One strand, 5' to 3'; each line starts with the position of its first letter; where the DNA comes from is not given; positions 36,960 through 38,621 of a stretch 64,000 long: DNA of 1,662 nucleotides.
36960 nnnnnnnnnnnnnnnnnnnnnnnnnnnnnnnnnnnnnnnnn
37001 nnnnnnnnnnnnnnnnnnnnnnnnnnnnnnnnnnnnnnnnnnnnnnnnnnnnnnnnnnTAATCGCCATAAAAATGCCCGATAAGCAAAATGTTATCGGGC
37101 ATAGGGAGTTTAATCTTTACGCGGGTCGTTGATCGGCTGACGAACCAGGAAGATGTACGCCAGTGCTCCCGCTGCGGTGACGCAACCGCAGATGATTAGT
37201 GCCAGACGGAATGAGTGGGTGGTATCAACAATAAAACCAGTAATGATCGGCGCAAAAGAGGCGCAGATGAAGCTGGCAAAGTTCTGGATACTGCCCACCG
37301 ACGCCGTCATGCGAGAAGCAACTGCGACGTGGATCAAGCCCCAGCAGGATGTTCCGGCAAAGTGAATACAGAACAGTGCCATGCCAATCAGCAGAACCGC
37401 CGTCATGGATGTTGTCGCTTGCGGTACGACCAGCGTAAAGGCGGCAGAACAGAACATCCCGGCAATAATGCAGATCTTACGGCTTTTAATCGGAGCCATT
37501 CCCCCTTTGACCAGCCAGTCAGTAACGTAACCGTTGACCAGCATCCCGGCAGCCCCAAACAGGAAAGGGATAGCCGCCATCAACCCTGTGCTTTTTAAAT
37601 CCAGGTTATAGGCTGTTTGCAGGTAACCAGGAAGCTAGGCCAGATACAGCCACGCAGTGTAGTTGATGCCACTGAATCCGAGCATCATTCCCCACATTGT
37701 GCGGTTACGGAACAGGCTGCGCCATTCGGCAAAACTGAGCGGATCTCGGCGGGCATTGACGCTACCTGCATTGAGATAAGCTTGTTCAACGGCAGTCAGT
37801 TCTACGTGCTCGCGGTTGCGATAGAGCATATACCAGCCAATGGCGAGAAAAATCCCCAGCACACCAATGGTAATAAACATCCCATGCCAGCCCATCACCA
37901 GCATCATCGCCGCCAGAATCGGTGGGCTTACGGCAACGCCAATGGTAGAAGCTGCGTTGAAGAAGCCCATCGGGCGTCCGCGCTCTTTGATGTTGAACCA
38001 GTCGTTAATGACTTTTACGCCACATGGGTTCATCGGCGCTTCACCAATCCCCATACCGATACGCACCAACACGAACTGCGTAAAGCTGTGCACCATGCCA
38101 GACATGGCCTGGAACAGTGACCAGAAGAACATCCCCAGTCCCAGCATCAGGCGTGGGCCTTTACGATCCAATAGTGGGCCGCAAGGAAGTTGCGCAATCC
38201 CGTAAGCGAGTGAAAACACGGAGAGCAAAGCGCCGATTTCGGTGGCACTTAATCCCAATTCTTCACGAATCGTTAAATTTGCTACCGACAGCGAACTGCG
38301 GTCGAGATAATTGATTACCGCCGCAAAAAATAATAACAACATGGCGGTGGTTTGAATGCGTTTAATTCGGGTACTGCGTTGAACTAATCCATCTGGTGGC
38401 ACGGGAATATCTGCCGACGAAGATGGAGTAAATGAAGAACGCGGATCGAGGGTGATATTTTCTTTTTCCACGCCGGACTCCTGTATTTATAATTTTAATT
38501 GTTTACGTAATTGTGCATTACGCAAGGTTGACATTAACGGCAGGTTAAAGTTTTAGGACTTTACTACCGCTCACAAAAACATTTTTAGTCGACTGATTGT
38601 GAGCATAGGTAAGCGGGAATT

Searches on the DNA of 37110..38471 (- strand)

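Call 3: search_dna_similar(query=window:37110-38471:-, collection=ecoli_genomes, mode=near, max_rows=40)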
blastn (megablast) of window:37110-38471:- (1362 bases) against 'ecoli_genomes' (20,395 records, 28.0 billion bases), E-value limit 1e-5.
Records with a match: 4519; places in all: 4533; records where one place covers at least 80% of the query: 4517.
Genomes with a match: 4519 of 5426; with a place that covers at least 80% of the query: 4517. Places per genome that has any: lowest 1, median 1, highest 2. On chromosomes: 4530 places; on plasmids: 3.
Best place of each record, by identity: >=99% 1242; 95-99% 3277.
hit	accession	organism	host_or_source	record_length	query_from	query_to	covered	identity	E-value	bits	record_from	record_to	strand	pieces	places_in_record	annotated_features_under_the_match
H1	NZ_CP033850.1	Escherichia coli strain FDAARGOS_497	Homo sapiens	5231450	1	1362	100%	100.0%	0e+0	2516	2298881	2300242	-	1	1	lgoT: MFS transporter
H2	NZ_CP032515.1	Escherichia coli strain 118UI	Homo sapiens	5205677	1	1362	100%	100.0%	0e+0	2516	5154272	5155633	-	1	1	lgoT: MFS transporter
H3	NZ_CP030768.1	Escherichia coli strain 2017C-4173W12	missing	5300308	1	1362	100%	100.0%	0e+0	2516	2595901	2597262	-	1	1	lgoT: MFS transporter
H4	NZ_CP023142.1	Escherichia coli strain CFSAN061770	missing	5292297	1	1362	100%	100.0%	0e+0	2516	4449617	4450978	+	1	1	lgoT: MFS transporter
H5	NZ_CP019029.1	Escherichia coli strain Ecol_881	Homo sapiens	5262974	1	1362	100%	100.0%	0e+0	2516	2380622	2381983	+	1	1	lgoT: MFS transporter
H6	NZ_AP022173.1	Escherichia coli strain WP7-S17-ESBL-01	-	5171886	1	1362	100%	100.0%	0e+0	2516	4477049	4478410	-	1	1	lgoT: MFS transporter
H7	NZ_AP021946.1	Escherichia coli strain WP2-S18-ESBL-08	-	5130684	1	1362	100%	100.0%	0e+0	2516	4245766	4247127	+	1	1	lgoT: MFS transporter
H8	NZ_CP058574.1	Escherichia coli strain EC1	Homo sapiens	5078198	1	1362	100%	100.0%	0e+0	2516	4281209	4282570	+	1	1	lgoT: MFS transporter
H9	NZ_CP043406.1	Escherichia coli strain NMBU-W13E19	surface water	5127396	1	1362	100%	100.0%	0e+0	2516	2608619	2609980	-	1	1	lgoT: MFS transporter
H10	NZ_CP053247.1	Escherichia coli strain SCU-482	Homo sapiens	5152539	1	1362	100%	100.0%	0e+0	2516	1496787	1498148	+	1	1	lgoT: MFS transporter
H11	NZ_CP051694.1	Escherichia coli strain SCU-313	Homo sapiens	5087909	1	1362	100%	100.0%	0e+0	2516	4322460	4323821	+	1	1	lgoT: MFS transporter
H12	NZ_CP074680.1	Escherichia coli strain MEI008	Pavement of the street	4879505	1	1362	100%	100.0%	0e+0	2516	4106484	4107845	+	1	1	lgoT: MFS transporter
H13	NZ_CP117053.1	Escherichia coli strain MLI106K4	Homo sapiens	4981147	1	1362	100%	100.0%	0e+0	2516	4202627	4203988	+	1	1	lgoT: MFS transporter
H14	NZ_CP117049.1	Escherichia coli strain MLI106K2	Homo sapiens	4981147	1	1362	100%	100.0%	0e+0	2516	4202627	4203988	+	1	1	lgoT: MFS transporter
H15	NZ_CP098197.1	Escherichia coli strain Z0117EC0062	Canis lupus familiaris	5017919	1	1362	100%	100.0%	0e+0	2516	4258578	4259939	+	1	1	lgoT: MFS transporter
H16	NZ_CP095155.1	Escherichia coli strain Iso00041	Homo sapiens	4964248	1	1362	100%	100.0%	0e+0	2516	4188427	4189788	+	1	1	lgoT: MFS transporter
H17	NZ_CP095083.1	Escherichia coli strain EC6868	Homo sapiens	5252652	1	1362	100%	100.0%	0e+0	2516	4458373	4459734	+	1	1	lgoT: MFS transporter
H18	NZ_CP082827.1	Escherichia coli strain SCAID WND2-2021 (3/145)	Homo sapiens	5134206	1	1362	100%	100.0%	0e+0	2516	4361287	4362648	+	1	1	lgoT: MFS transporter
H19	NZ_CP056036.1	Escherichia coli strain EC31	meat duck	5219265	1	1362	100%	100.0%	0e+0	2516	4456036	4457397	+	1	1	lgoT: MFS transporter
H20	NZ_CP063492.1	Escherichia coli strain EF5-18-41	Gallus gallus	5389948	1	1362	100%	100.0%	0e+0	2516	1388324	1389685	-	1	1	lgoT: MFS transporter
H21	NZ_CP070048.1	Escherichia coli strain FDAARGOS_1290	Homo sapiens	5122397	1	1362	100%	100.0%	0e+0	2516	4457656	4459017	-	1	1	lgoT: MFS transporter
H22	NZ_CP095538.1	Escherichia coli strain GN04592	Homo sapiens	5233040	1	1362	100%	100.0%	0e+0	2516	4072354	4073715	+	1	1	lgoT: MFS transporter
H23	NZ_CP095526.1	Escherichia coli strain GN05505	Homo sapiens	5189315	1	1362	100%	100.0%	0e+0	2516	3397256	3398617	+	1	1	lgoT: MFS transporter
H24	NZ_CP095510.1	Escherichia coli strain GN02270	Homo sapiens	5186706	1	1362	100%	100.0%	0e+0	2516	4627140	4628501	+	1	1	lgoT: MFS transporter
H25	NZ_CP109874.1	Escherichia coli strain EC488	Homo sapiens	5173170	1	1362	100%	100.0%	0e+0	2516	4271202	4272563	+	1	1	lgoT: MFS transporter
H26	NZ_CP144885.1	Escherichia coli strain TC_EC10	Homo sapiens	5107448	1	1362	100%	100.0%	0e+0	2516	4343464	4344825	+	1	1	lgoT: MFS transporter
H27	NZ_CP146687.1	Escherichia coli strain MS 198-1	Homo sapiens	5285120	1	1362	100%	100.0%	0e+0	2516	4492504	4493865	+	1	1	lgoT: MFS transporter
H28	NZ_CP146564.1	Escherichia coli strain B1.H1.18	Hospital Wastewater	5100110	1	1362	100%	100.0%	0e+0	2516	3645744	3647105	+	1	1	lgoT: MFS transporter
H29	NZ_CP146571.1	Escherichia coli strain B1.H1.1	Hospital Wastewater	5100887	1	1362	100%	100.0%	0e+0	2516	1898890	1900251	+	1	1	lgoT: MFS transporter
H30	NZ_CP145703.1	Escherichia coli strain S1-CAM-04-C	Homo sapiens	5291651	1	1362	100%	100.0%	0e+0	2516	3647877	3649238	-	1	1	lgoT: MFS transporter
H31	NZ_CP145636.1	Escherichia coli strain S1-ISR-02-A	Homo sapiens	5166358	1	1362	100%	100.0%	0e+0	2516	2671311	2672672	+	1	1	lgoT: MFS transporter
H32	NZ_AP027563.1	Escherichia coli strain LR-58-2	Homo sapiens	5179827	1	1362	100%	100.0%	0e+0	2516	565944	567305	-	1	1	lgoT: MFS transporter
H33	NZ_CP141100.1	Escherichia coli strain KE40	Homo sapiens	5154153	1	1362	100%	100.0%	0e+0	2516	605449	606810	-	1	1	lgoT: MFS transporter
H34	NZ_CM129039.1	Escherichia coli strain 500111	Homo sapiens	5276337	1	1362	100%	100.0%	0e+0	2516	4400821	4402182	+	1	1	lgoT: MFS transporter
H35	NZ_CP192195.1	Escherichia coli strain DSM 101139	clinical sample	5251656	1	1362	100%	100.0%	0e+0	2516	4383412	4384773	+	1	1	lgoT: MFS transporter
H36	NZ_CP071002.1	Escherichia coli strain ECO_2_R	Homo sapiens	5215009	1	1362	100%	100.0%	0e+0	2516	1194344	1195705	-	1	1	lgoT: MFS transporter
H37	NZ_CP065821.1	Escherichia coli strain ECO_1_S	Homo sapiens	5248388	1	1362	100%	100.0%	0e+0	2516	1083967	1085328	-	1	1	lgoT: MFS transporter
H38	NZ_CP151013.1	Escherichia coli strain 19KM1778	Dog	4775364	1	1362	100%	100.0%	0e+0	2516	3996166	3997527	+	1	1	lgoT: MFS transporter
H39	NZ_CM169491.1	Escherichia coli strain EC10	Homo sapiens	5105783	1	1362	100%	100.0%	0e+0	2516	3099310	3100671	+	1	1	lgoT: MFS transporter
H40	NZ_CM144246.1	Escherichia coli strain CB7286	Homo sapiens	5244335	1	1362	100%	100.0%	0e+0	2516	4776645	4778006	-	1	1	lgoT: MFS transporter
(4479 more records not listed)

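Call 5: get_annotated_region(hit=H1, flank=4000)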
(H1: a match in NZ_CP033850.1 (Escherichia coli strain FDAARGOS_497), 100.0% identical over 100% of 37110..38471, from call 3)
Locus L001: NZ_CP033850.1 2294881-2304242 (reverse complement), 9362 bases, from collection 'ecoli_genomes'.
description: Escherichia coli strain FDAARGOS_497 chromosome, complete genome
organism: Escherichia coli strain FDAARGOS_497 (NCBI taxid 562)
replicon: chromosome; assembly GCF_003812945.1
host: Homo sapiens; source: UCC isolate; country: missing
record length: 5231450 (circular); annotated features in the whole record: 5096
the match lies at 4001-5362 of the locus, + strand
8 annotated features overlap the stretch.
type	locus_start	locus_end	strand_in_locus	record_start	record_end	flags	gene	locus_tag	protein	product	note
CDS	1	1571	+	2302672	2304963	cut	opgB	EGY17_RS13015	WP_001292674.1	phosphatidylglycerol--membrane-oligosaccharide glycerophosphotransferase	-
CDS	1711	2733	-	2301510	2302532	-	lgoD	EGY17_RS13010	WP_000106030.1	L-galactonate oxidoreductase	-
CDS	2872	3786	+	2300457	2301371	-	lgoR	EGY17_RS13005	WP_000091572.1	GntR family transcriptional regulator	-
CDS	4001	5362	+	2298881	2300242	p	lgoT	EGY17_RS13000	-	MFS transporter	internal stop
CDS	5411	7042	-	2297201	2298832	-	tsr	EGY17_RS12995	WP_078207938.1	methyl-accepting chemotaxis protein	-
CDS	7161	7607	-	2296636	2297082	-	hpaR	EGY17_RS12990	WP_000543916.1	homoprotocatechuate degradation operon regulator HpaR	-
CDS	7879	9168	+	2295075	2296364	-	hpaG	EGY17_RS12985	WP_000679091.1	4-hydroxyphenylacetate degradation bifunctional isomerase/decarboxylase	-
CDS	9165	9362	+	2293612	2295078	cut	hpaE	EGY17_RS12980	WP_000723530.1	5-carboxymethyl-2-hydroxymuconate semialdehyde dehydrogenase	-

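Call 6: get_annotated_region(hit=H2, flank=1500)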
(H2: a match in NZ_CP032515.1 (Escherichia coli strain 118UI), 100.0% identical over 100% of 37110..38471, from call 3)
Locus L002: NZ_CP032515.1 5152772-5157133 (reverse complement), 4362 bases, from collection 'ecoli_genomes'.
description: Escherichia coli strain 118UI chromosome, complete genome
organism: Escherichia coli strain 118UI (NCBI taxid 562)
replicon: chromosome; assembly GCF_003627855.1
host: Homo sapiens; source: urine; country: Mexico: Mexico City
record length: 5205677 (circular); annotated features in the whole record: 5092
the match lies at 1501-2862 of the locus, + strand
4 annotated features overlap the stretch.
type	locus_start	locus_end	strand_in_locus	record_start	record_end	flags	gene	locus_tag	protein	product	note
CDS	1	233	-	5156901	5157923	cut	lgoD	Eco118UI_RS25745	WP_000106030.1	L-galactonate oxidoreductase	-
CDS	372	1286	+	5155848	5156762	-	lgoR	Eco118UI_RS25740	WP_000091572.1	GntR family transcriptional regulator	-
CDS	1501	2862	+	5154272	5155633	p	lgoT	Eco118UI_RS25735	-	MFS transporter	internal stop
CDS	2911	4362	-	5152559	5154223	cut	tsr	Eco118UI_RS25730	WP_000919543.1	methyl-accepting chemotaxis protein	-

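Call 7: search_dna_similar(query=window:37606-37666:-, collection=ecoli_genomes, mode=near, max_rows=60, rows=spread)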
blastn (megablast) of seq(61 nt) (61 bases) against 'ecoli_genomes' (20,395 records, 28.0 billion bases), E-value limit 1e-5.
Records with a match: 4462; places in all: 4463; records where one place covers at least 80% of the query: 4454.
Genomes with a match: 4462 of 5426; with a place that covers at least 80% of the query: 4454. Places per genome that has any: lowest 1, median 1, highest 2. On chromosomes: 4460 places; on plasmids: 3.
Best place of each record, by identity: >=99% 52; 95-99% 4409; 90-95% 1.
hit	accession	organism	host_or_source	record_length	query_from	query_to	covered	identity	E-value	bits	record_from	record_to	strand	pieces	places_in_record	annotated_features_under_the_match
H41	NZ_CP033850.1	Escherichia coli strain FDAARGOS_497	Homo sapiens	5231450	1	61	100%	100.0%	5e-23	113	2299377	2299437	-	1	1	lgoT: MFS transporter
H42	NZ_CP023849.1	Escherichia coli strain 4/0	Homo sapiens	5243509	1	61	100%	98.4%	2e-21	108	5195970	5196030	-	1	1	lgoT: MFS transporter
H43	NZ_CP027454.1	Escherichia coli strain 2014C-4423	Homo sapiens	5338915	1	61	100%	98.4%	2e-21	108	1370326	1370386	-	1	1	lgoT: MFS transporter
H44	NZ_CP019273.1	Escherichia coli strain 13P477T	pig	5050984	1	61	100%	98.4%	2e-21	108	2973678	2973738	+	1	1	lgoT: MFS transporter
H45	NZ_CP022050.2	Escherichia coli O157 strain FDAARGOS_293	Homo sapiens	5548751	1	61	100%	98.4%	2e-21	108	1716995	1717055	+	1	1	lgoT: MFS transporter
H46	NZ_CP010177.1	Escherichia coli strain H14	not applicable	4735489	1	61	100%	98.4%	2e-21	108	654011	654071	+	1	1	lgoT: MFS transporter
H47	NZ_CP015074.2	Escherichia coli strain Ecol_745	Homo sapiens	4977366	1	61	100%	98.4%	2e-21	108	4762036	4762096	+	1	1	lgoT: MFS transporter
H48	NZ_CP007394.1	Escherichia coli strain ST2747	-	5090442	1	61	100%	98.4%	2e-21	108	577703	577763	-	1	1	lgoT: MFS transporter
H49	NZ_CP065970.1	Escherichia coli strain FDAARGOS_1058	missing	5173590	1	61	100%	98.4%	2e-21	108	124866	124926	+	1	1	lgoT: MFS transporter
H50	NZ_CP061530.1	Escherichia coli strain WEM25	Beach water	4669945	1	61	100%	98.4%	2e-21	108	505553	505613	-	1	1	lgoT: MFS transporter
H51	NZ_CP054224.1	Escherichia coli strain EcPF16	Homo sapiens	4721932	1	61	100%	98.4%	2e-21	108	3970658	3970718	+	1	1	lgoT: MFS transporter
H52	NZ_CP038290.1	Escherichia coli O157:H7 strain TX 265-1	cattle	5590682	1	61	100%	98.4%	2e-21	108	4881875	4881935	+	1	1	lgoT: MFS transporter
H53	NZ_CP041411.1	Escherichia coli strain STEC719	goat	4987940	1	61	100%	98.4%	2e-21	108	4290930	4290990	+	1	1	lgoT: MFS transporter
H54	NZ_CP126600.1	Escherichia coli strain Ec1119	Carrots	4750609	1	61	100%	98.4%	2e-21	108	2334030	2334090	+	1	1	lgoT: MFS transporter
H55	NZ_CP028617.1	Escherichia coli strain 140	cattle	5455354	1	61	100%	98.4%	2e-21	108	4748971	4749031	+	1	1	lgoT: MFS transporter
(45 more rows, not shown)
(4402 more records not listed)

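Call 21: search_dna_similar(query=window:37606-37666:-, collection=ecoli_genomes, mode=near, max_rows=60, rows=best)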
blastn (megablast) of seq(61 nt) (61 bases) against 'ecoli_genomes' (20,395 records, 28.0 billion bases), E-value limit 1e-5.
Records with a match: 4462; places in all: 4463; records where one place covers at least 80% of the query: 4454.
Genomes with a match: 4462 of 5426; with a place that covers at least 80% of the query: 4454. Places per genome that has any: lowest 1, median 1, highest 2. On chromosomes: 4460 places; on plasmids: 3.
Best place of each record, by identity: >=99% 52; 95-99% 4409; 90-95% 1.
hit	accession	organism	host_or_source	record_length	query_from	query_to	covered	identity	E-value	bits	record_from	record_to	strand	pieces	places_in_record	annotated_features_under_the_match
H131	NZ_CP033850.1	Escherichia coli strain FDAARGOS_497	Homo sapiens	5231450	1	61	100%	100.0%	5e-23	113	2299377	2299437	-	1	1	lgoT: MFS transporter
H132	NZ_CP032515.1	Escherichia coli strain 118UI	Homo sapiens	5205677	1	61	100%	100.0%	5e-23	113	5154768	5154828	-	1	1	lgoT: MFS transporter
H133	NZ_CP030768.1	Escherichia coli strain 2017C-4173W12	missing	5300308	1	61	100%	100.0%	5e-23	113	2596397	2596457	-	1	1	lgoT: MFS transporter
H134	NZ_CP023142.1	Escherichia coli strain CFSAN061770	missing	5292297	1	61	100%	100.0%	5e-23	113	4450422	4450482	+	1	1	lgoT: MFS transporter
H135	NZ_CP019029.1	Escherichia coli strain Ecol_881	Homo sapiens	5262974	1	61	100%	100.0%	5e-23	113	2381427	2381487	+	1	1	lgoT: MFS transporter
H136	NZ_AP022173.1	Escherichia coli strain WP7-S17-ESBL-01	-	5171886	1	61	100%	100.0%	5e-23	113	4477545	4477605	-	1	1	lgoT: MFS transporter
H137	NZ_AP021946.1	Escherichia coli strain WP2-S18-ESBL-08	-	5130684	1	61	100%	100.0%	5e-23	113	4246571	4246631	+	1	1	lgoT: MFS transporter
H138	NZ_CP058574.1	Escherichia coli strain EC1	Homo sapiens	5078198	1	61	100%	100.0%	5e-23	113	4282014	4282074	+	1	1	lgoT: MFS transporter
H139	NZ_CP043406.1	Escherichia coli strain NMBU-W13E19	surface water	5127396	1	61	100%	100.0%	5e-23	113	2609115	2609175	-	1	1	lgoT: MFS transporter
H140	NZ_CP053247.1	Escherichia coli strain SCU-482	Homo sapiens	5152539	1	61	100%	100.0%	5e-23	113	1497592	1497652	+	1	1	lgoT: MFS transporter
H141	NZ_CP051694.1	Escherichia coli strain SCU-313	Homo sapiens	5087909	1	61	100%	100.0%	5e-23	113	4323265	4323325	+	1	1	lgoT: MFS transporter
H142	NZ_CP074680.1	Escherichia coli strain MEI008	Pavement of the street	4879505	1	61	100%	100.0%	5e-23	113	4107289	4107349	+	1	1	lgoT: MFS transporter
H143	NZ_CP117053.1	Escherichia coli strain MLI106K4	Homo sapiens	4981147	1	61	100%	100.0%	5e-23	113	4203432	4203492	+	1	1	lgoT: MFS transporter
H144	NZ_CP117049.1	Escherichia coli strain MLI106K2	Homo sapiens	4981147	1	61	100%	100.0%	5e-23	113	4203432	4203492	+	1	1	lgoT: MFS transporter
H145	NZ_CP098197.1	Escherichia coli strain Z0117EC0062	Canis lupus familiaris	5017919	1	61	100%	100.0%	5e-23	113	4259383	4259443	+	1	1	lgoT: MFS transporter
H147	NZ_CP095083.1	Escherichia coli strain EC6868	Homo sapiens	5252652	1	61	100%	100.0%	5e-23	113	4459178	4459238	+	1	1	lgoT: MFS transporter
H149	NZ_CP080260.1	Escherichia coli strain 135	Chicken fecal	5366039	1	61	100%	100.0%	5e-23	113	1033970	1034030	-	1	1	lgoT: MFS transporter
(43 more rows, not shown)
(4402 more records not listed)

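Call 32: get_annotated_region(hit=H147, flank=20000)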
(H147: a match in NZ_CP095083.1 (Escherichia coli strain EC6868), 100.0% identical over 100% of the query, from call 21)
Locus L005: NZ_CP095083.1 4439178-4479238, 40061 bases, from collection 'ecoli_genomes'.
description: Escherichia coli strain EC6868 chromosome, complete genome
organism: Escherichia coli strain EC6868 (NCBI taxid 562)
replicon: chromosome; assembly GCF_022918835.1
host: Homo sapiens; source: Vaginal secretion; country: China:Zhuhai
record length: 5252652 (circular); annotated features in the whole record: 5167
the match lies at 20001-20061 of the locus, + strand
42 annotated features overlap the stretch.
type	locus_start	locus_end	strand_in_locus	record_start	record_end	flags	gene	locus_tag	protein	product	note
CDS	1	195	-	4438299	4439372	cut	yjjU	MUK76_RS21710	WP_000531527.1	patatin-like phospholipase family protein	-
CDS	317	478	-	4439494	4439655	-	ytjA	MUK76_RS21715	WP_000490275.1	DUF1328 domain-containing protein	-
CDS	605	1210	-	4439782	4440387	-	osmY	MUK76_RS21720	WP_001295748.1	molecular chaperone OsmY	-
CDS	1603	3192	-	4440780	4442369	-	prfC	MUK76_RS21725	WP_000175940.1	peptide chain release factor 3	-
CDS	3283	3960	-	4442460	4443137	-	yjjG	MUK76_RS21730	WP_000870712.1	pyrimidine 5'-nucleotidase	-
CDS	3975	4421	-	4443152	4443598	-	rimI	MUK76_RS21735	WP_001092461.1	ribosomal protein S18-alanine N-acetyltransferase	-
CDS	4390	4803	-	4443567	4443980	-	holD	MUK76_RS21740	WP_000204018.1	DNA polymerase III subunit psi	-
CDS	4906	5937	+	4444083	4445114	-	rsmC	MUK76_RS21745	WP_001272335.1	16S rRNA (guanine(1207)-N(2))-methyltransferase RsmC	-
tRNA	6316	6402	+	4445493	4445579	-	-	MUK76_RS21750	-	tRNA-Leu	-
tRNA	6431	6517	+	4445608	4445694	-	-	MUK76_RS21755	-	tRNA-Leu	-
tRNA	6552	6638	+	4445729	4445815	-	-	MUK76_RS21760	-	tRNA-Leu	-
CDS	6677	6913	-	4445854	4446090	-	yjjZ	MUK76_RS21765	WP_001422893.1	DUF1435 domain-containing protein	-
CDS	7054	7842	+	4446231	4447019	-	fhuF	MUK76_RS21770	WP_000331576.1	siderophore-iron reductase FhuF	-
CDS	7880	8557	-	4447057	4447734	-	bglJ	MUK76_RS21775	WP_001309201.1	DNA-binding transcriptional activator BglJ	-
CDS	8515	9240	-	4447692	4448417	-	yjjQ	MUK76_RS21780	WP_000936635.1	helix-turn-helix domain-containing protein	-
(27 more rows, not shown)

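Call 74: get_annotated_region(hit=H149, flank=3000)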
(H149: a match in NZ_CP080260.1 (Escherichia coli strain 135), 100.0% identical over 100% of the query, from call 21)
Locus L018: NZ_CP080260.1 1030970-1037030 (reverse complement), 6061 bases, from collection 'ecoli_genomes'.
description: Escherichia coli strain 135 chromosome, complete genome
organism: Escherichia coli strain 135 (NCBI taxid 562)
replicon: chromosome; assembly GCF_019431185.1
host: -; source: Chicken fecal; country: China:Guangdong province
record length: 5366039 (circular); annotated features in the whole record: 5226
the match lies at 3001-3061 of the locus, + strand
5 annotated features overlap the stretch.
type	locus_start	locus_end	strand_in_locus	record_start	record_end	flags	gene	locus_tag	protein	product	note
CDS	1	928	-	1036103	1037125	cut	lgoD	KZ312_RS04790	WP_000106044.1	L-galactonate oxidoreductase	-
CDS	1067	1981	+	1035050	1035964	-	lgoR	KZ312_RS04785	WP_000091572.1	GntR family transcriptional regulator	-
CDS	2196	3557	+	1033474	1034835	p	lgoT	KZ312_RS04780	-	MFS transporter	internal stop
CDS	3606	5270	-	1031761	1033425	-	tsr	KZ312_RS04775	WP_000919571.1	methyl-accepting chemotaxis protein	-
CDS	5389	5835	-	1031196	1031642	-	hpaR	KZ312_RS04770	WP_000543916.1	homoprotocatechuate degradation operon regulator HpaR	-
